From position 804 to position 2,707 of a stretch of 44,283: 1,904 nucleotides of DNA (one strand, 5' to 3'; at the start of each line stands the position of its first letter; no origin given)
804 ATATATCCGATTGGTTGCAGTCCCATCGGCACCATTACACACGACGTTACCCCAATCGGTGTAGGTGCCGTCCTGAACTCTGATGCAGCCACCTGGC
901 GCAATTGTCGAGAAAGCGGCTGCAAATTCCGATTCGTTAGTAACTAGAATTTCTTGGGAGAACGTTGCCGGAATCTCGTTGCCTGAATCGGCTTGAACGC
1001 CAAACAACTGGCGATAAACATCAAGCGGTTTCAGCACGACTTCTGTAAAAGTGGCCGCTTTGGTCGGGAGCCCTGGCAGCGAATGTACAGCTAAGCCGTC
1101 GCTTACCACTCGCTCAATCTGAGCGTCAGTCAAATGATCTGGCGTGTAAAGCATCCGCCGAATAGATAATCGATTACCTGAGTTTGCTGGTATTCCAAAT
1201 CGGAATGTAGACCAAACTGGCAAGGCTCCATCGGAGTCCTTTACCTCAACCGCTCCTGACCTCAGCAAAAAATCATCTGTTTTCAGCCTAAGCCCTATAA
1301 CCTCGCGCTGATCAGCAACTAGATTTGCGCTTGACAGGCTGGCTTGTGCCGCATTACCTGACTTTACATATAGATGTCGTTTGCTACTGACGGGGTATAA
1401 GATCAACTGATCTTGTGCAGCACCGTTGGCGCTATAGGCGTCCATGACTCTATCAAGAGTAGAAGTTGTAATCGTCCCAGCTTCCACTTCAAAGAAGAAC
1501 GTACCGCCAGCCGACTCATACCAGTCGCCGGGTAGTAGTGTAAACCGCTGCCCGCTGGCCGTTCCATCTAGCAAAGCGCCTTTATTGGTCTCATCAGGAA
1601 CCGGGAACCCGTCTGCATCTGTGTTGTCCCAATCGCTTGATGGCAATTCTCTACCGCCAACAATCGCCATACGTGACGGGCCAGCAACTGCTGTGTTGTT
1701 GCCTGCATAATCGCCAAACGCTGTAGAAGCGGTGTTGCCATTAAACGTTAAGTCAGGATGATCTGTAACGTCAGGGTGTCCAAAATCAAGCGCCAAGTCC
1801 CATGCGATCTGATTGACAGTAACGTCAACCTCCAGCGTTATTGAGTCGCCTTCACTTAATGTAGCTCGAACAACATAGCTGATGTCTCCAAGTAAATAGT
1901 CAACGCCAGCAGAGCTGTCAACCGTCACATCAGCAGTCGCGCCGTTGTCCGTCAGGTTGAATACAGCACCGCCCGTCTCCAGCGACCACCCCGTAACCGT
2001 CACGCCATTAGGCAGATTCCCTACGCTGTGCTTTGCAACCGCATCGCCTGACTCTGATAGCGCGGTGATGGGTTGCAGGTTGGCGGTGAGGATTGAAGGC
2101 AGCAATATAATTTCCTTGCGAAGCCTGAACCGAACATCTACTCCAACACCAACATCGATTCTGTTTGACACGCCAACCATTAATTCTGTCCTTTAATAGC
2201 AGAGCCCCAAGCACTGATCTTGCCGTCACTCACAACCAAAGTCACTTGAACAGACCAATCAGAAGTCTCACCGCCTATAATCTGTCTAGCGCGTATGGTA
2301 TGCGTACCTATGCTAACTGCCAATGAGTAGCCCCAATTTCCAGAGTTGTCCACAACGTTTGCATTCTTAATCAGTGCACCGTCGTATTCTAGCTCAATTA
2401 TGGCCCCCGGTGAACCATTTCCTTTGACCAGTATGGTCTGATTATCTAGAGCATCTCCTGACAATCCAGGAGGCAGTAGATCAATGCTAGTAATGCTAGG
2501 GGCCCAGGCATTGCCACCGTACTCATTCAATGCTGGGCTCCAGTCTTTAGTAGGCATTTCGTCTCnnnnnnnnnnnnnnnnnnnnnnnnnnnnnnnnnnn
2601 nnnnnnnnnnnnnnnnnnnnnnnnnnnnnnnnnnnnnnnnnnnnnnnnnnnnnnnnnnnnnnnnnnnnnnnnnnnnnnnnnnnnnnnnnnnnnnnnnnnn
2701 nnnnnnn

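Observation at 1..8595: Three consecutive tail proteins with three different carbohydrate-active folds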

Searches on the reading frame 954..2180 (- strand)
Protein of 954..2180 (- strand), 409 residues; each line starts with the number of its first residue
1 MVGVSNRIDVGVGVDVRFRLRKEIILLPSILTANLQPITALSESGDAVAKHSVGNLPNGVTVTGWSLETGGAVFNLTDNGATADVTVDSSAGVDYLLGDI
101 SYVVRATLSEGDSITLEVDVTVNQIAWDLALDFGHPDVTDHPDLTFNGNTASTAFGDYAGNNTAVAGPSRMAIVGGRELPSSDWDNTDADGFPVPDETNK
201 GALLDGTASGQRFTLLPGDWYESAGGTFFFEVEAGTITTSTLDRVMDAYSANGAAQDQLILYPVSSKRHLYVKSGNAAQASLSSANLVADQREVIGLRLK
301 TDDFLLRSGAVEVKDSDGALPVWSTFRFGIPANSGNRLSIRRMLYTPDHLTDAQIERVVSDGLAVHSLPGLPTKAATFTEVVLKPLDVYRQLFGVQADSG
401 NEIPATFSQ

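Call 96: search_protein_families(library=pfam, proteins=[window:954-2180:-], max_evalue=1)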
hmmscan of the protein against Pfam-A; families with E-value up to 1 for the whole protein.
seq(409 aa): 1 family
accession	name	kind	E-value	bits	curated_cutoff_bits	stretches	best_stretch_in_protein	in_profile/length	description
PF03021.20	CM2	-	0.061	13.3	27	1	94-149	95-150/155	Influenza C virus M2 protein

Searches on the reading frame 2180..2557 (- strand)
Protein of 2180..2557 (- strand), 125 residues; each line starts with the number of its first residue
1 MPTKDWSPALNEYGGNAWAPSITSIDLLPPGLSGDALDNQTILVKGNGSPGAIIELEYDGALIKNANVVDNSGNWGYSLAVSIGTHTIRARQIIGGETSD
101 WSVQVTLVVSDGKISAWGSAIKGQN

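Call 7: search_protein_families(library=pfam, proteins=[window:2180-2557:-], max_evalue=0.01)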
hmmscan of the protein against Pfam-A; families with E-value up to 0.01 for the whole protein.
window:2180-2557:- (125 aa): 1 family
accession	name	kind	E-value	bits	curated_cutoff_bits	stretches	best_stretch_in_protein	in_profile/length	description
PF17936.7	Big_6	-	0.0079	16.9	27.6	0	31-80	4-53/83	Bacterial Ig domain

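Call 8: search_protein_families(library=phrogs, proteins=[window:2180-2557:-], max_evalue=0.001)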
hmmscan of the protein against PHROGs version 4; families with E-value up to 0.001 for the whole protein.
window:2180-2557:- (125 aa): 0 families

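Call 53: search_protein_families(library=ncbifam, proteins=[window:2183-2557:-], max_evalue=0.01)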
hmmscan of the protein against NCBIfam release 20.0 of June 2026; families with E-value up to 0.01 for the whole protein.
window:2183-2557:- (125 aa): 0 families

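Call 86: search_solved_structures(query=A8, max_evalue=10)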
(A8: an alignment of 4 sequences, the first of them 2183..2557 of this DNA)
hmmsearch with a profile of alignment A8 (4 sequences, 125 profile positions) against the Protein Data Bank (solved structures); distinct sequences matched with E-value up to 10: 12.
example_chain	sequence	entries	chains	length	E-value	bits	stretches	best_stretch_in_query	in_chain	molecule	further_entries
7prn_A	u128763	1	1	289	0.15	15.4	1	5-79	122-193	PORIN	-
3prn_A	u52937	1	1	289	0.15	15.3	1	5-79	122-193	PORIN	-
1prn_A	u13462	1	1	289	0.15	15.3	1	5-79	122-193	PORIN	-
1bh3_A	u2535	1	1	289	0.15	15.3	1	5-79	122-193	PORIN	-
2prn_A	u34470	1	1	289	0.16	15.3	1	5-79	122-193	PORIN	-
8prn_A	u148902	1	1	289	0.16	15.3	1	5-79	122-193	PORIN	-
6prn_A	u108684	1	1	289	0.16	15.2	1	5-79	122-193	PORIN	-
5prn_A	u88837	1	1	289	0.17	15.2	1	5-79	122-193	PORIN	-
1h6s_1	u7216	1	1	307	0.18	15.1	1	5-79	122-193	PORIN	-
9x9r_A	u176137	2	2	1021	0.36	14.1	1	13-109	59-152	Chitodextrinase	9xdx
2a9f_A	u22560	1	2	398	0.83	12.9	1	34-95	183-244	putative malic enzyme ((S)-malate:NAD+ oxidoreductase (decarboxylating))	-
24yw_U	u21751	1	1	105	0.84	12.9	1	38-78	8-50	Large ribosomal subunit protein uL24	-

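Call 87: search_protein_families(library=pfam, alignment_id=A8, max_evalue=1)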
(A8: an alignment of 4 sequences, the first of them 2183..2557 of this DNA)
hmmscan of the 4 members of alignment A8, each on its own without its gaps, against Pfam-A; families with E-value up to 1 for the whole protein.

A. member 1, window:2183-2557:- (125 aa): 2 families
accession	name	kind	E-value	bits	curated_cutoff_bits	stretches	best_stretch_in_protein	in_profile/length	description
PF17936.7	Big_6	-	0.0079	16.9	27.6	1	31-80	4-53/83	Bacterial Ig domain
PF16640.11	Big_3_5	-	0.05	14.6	35.5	1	43-91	19-68/88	Bacterial Ig-like domain (group 3)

B. families by the number of members that match (of 4 scanned): 5 families
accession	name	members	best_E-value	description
PF17936.7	Big_6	4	0.00079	Bacterial Ig domain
PF16640.11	Big_3_5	4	0.013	Bacterial Ig-like domain (group 3)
PF19077.6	Big_13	1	0.024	Bacterial Ig-like domain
PF17957.7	Big_7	1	0.034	Bacterial Ig domain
PF09136.16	Glucodextran_B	1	0.065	Glucodextranase, domain B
